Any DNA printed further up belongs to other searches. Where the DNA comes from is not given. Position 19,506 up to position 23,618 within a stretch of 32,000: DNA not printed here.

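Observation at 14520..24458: Operon of two soluble TPR-fused glycosyltransferase giants with no carrier-lipid machinery: candidate direct protein-glycosylation assembly line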

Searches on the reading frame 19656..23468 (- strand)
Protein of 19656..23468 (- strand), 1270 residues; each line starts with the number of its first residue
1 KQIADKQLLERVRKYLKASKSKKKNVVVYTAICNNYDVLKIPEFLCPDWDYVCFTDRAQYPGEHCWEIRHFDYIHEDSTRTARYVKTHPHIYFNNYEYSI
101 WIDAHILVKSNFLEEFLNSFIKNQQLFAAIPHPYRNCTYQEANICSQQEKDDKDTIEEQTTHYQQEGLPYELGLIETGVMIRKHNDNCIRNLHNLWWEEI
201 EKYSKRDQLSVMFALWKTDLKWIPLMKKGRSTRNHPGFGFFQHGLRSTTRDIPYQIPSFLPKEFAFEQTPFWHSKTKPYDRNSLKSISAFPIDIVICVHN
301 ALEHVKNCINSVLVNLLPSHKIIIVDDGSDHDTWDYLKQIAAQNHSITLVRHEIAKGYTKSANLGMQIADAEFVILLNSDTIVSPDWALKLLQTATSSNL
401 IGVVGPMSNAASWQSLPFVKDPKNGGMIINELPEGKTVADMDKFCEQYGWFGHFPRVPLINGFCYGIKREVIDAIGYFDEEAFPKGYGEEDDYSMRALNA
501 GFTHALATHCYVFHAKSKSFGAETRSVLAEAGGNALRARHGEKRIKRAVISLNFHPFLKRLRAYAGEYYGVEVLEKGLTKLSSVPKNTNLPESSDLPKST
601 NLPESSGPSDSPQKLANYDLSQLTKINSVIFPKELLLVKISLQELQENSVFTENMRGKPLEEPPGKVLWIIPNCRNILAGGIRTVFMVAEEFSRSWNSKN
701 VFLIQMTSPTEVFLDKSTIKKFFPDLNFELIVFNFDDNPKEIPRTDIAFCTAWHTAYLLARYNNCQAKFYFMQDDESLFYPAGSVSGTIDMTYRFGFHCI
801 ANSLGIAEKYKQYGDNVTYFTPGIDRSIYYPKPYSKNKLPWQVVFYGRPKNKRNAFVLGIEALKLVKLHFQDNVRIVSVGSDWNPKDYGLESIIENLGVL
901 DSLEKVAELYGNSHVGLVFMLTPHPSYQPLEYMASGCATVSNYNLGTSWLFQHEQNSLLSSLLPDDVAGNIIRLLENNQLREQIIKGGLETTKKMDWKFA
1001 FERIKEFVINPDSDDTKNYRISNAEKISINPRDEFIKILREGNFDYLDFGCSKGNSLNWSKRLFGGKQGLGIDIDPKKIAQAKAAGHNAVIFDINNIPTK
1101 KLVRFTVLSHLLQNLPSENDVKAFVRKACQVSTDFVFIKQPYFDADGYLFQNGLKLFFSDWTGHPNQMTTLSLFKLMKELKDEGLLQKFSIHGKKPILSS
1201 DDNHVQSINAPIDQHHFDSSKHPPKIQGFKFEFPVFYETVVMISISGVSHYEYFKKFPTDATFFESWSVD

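Call 13: find_homologous_proteins(query=window:19656-23468:-)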
Query window:19656-23468:- (1270 aa): 4217 proteins with E <= 0.001 among 7653 candidates; the best 120 are listed.
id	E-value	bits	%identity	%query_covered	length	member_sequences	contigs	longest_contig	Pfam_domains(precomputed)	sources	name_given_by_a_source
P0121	0.0e+0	2987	100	100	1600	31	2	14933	PF03704.24,PF13414.13,PF04765.20,PF00535.33,PF13374.13,PF07721.21,PF24575.2,PF25068.3,PF00515.35,PF13424.13,PF13429.13,PF22772.3,PF07719.24,PF13174.13,PF13431.13,PF10111.15,PF13524.13,PF13176.13,PF13428.13,PF13692.13,PF14559.13,PF13641.13,PF00534.27,PF12895.14,PF21033.5,PF13432.13,PF13181.13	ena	-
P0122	0.0e+0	2647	88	100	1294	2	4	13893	PF10111.15,PF13641.13,PF00534.27,PF04765.20,PF00535.33,PF22772.3,PF13692.13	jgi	jgi:GT2 family glycosyltransferase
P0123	0.0e+0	1869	69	80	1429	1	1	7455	PF13431.13,PF13414.13,PF13524.13,PF13428.13,PF04765.20,PF00535.33,PF13692.13,PF14559.13,PF13641.13,PF00534.27,PF00515.35,PF13424.13,PF13432.13,PF13181.13,PF22772.3,PF07719.24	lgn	-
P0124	0.0e+0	1728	73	80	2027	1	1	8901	PF13414.13,PF04765.20,PF00535.33,PF13374.13,PF24575.2,PF25068.3,PF00515.35,PF13424.13,PF22772.3,PF07719.24,PF13174.13,PF25063.1,PF13431.13,PF23914.2,PF10111.15,PF13385.14,PF13524.13,PF13176.13,PF13428.13,PF13692.13,PF14559.13,PF13641.13,PF00534.27,PF13371.13,PF12895.14,PF21033.5,PF13432.13,PF13181.1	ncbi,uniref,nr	ncbi:MAG: tetratricopeptide repeat protein [Limnospira sp. PMC 1281.21]|uniref:rhamnosyltransferase 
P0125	0.0e+0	1644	61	80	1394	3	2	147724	PF13632.13,PF10111.15,PF13641.13,PF00534.27,PF04765.20,PF00535.33,PF22772.3,PF13692.13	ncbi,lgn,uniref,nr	ncbi:glycosyltransferase [Hydrogenophaga sp.]|uniref:rhamnosyltransferase WsaF family glycosyltransf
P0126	0.0e+0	1371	51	79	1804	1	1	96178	PF13641.13,PF00534.27,PF13524.13,PF04765.20,PF00535.33,PF22772.3,PF13692.13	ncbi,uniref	ncbi:glycosyltransferase domain-containing protein [Thiorhodococcus fuscus]|uniref:Glycosyltransfera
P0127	0.0e+0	1286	54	80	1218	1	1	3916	PF13641.13,PF00534.27,PF13524.13,PF04765.20,PF00535.33,PF22772.3,PF13692.13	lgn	-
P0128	0.0e+0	1230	53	80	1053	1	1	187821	PF13641.13,PF00534.27,PF13524.13,PF04765.20,PF00535.33,PF22772.3,PF13692.13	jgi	jgi:GT2 family glycosyltransferase/glycosyltransferase involved in cell wall biosynthesis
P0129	0.0e+0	1208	53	80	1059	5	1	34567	PF13641.13,PF00534.27,PF13524.13,PF04765.20,PF00535.33,PF22772.3,PF13692.13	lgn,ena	-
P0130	0.0e+0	1165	46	79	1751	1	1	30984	PF13641.13,PF00534.27,PF13524.13,PF04765.20,PF00535.33,PF22772.3,PF13692.13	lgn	-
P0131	0.0e+0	1151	46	79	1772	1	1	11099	PF10111.15,PF13641.13,PF00534.27,PF13524.13,PF04765.20,PF00535.33,PF22772.3,PF13692.13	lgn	-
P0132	0.0e+0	1034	51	46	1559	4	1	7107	PF13641.13,PF04765.20,PF00535.33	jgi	-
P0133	0.0e+0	1015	41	98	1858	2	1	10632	PF13489.13,PF04765.20,PF00535.33,PF08241.19,PF13692.13,PF13847.13,PF13641.13,PF13649.13,PF01728.26,PF13578.13,PF08242.19,PF22772.3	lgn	-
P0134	5.7e-273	927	44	80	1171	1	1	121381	PF13641.13,PF00534.27,PF13524.13,PF00535.33,PF22772.3,PF13692.13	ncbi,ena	-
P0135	1.2e-272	926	46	44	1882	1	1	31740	PF13469.13,PF13641.13,PF00534.27,PF21374.4,PF13524.13,PF04765.20,PF00535.33,PF22772.3,PF13692.13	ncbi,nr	ncbi:MAG: glycosyltransferase, partial [Sneathiella sp.]|nr:glycosyltransferase [Sneathiella sp.]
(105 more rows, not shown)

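Call 16: find_encoding_contigs(protein=P0125, flank=10000, max_places=1)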
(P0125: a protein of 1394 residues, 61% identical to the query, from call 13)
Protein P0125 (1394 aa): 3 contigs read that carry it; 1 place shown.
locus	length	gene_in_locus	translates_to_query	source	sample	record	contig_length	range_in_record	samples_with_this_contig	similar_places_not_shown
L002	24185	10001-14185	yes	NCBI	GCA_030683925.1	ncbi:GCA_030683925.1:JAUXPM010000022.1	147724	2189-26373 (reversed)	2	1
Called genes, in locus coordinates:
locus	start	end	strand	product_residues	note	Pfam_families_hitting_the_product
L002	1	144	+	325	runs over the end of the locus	PF05159:Capsule_synth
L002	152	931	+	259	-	PF01061:ABC2_membrane, PF12698:ABC2_membrane_3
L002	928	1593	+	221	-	PF00005:ABC_tran, PF13304:AAA_21 (faint)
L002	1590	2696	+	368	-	-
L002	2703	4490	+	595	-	PF02563:Poly_export, PF10531:SLBB (weak), PF22461:SLBB_2 (weak)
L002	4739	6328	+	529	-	PF28160:DUF8374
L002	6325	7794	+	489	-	-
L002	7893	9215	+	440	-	PF14559:TPR_19 (faint), PF07719:TPR_2 (faint), PF13578:Methyltransf_24 (weak)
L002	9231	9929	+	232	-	PF08241:Methyltransf_11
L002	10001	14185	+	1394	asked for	PF00535:Glycos_transf_2, PF13641:Glyco_tranf_2_3, PF04765:TOD1_MUCI70, PF00535:Glycos_transf_2, PF13641:Glyco_tranf_2_3, PF00534:Glycos_transf_1 (weak), PF13692:Glyco_trans_1_4, PF22772:WsaF_C, +2 more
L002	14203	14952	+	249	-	-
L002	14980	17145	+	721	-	PF00535:Glycos_transf_2, PF10111:Glyco_tranf_2_2 (weak), PF13641:Glyco_tranf_2_3, PF05159:Capsule_synth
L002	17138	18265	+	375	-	PF05159:Capsule_synth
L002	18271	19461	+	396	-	-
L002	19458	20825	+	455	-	PF00067:p450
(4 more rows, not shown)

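Call 17: find_encoding_contigs(protein=P0126, flank=10000, max_places=1)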
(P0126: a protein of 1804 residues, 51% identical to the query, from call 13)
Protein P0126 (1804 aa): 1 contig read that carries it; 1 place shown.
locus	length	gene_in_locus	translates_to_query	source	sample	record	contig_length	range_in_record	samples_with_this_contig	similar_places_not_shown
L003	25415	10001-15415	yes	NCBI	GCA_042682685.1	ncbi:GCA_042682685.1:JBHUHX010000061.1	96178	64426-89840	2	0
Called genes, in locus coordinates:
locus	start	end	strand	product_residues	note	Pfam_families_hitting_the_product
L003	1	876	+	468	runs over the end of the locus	PF25994:HH_AprE, PF26002:Beta-barrel_AprE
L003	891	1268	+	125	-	-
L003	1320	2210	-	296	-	PF00535:Glycos_transf_2, PF13641:Glyco_tranf_2_3 (weak)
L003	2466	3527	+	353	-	PF03016:Exostosin_GT47, PF24785:RXYLT1_C (faint)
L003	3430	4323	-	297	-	PF14099:Polysacc_lyase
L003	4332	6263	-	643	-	PF00535:Glycos_transf_2, PF13641:Glyco_tranf_2_3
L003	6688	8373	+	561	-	PF00534:Glycos_transf_1, PF13692:Glyco_trans_1_4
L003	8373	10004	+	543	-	PF15892:BNR_4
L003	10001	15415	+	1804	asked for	PF00534:Glycos_transf_1 (weak), PF13524:Glyco_trans_1_2 (faint), PF04765:TOD1_MUCI70, PF00535:Glycos_transf_2, PF13641:Glyco_tranf_2_3, PF13692:Glyco_trans_1_4 (weak), PF22772:WsaF_C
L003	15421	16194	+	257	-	-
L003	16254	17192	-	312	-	PF13469:Sulfotransfer_3 (weak)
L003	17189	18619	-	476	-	-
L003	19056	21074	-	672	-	-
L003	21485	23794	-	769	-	PF13692:Glyco_trans_1_4 (weak), PF00534:Glycos_transf_1 (weak)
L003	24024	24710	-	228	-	-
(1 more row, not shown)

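Call 18: find_encoding_contigs(protein=P0128, flank=10000, max_places=1)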
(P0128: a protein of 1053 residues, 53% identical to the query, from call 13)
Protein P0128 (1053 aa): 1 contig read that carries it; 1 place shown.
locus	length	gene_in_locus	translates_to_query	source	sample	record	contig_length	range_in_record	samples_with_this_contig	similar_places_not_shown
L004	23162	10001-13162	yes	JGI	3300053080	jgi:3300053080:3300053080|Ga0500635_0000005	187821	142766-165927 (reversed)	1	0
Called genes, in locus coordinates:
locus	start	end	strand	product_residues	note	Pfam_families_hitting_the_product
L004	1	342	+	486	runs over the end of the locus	PF20706:GT4-conflict (weak), PF00534:Glycos_transf_1, PF13524:Glyco_trans_1_2 (faint), PF13692:Glyco_trans_1_4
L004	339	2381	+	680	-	-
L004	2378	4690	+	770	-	PF08581:Tup_N (faint)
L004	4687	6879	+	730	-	PF15892:BNR_4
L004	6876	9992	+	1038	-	PF00534:Glycos_transf_1, PF13692:Glyco_trans_1_4, PF04765:TOD1_MUCI70, PF00535:Glycos_transf_2, PF13641:Glyco_tranf_2_3 (faint)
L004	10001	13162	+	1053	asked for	PF04765:TOD1_MUCI70, PF00535:Glycos_transf_2, PF13641:Glyco_tranf_2_3, PF00534:Glycos_transf_1, PF13692:Glyco_trans_1_4, PF22772:WsaF_C, PF13524:Glyco_trans_1_2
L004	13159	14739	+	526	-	-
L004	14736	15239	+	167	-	PF13578:Methyltransf_24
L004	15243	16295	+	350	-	PF03016:Exostosin_GT47, PF24785:RXYLT1_C (weak)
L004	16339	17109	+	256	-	PF27354:TviD_N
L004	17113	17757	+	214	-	-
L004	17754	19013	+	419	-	PF00535:Glycos_transf_2, PF13641:Glyco_tranf_2_3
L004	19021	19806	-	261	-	PF13489:Methyltransf_23, PF05175:MTS (weak), PF02353:CMAS (weak), PF13649:Methyltransf_25, PF13847:Methyltransf_31, PF08241:Methyltransf_11, PF08242:Methyltransf_12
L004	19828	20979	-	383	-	PF02563:Poly_export, PF22461:SLBB_2 (faint)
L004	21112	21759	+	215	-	PF03567:Sulfotransfer_2 (faint)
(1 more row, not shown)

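Call 22: search_solved_structures(query=window:19656-23468:-, max_evalue=0.01)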
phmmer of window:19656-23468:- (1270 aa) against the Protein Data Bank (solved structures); distinct sequences matched with E-value up to 0.01: 14.
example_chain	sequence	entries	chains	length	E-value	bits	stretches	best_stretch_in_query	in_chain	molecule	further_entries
2x0e_A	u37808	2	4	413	2.2e-24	88.6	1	669-976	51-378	WSAF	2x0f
2x0d_A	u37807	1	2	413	4.5e-24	87.6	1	669-976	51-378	WSAF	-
2z87_A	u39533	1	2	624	5.4e-12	47.6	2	267-387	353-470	Chondroitin synthase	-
2z86_A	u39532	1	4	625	5.4e-12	47.5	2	267-387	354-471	Chondroitin synthase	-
6p61_A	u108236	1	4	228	9.4e-07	30.2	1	291-389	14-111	Glycosyltransferase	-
8bz4_A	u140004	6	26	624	1.8e-06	29.3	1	282-413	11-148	Glycosyltransferase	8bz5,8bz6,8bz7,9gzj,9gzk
8bz8_A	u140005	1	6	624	1.8e-06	29.3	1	282-413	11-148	Glycosyltransferase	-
3bcv_A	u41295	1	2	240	9.6e-06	26.9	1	292-395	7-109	Putative glycosyltransferase protein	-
5hea_A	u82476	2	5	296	1.2e-05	26.5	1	292-389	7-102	Putative glycosyltransferase (GalT1)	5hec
5mlz_A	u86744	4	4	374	0.00036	21.6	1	289-423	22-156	Dolichol monophosphate mannose synthase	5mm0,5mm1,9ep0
8vh7_A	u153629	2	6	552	0.0018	19.3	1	288-382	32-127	Heparosan synthase B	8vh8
8viw_A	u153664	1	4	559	0.0018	19.3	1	288-382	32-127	Heparosan synthase B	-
1h7l_A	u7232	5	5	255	0.0088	17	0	292-394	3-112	SPORE COAT POLYSACCHARIDE BIOSYNTHESIS PROTEIN SPSA | PROTEIN (SPORE COAT POLYSACCHARIDE BIOSYNTHESIS PROTEIN SPSA)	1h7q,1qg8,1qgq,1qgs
9omj_A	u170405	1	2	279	0.0094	16.9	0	289-389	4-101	Glycosyltransferase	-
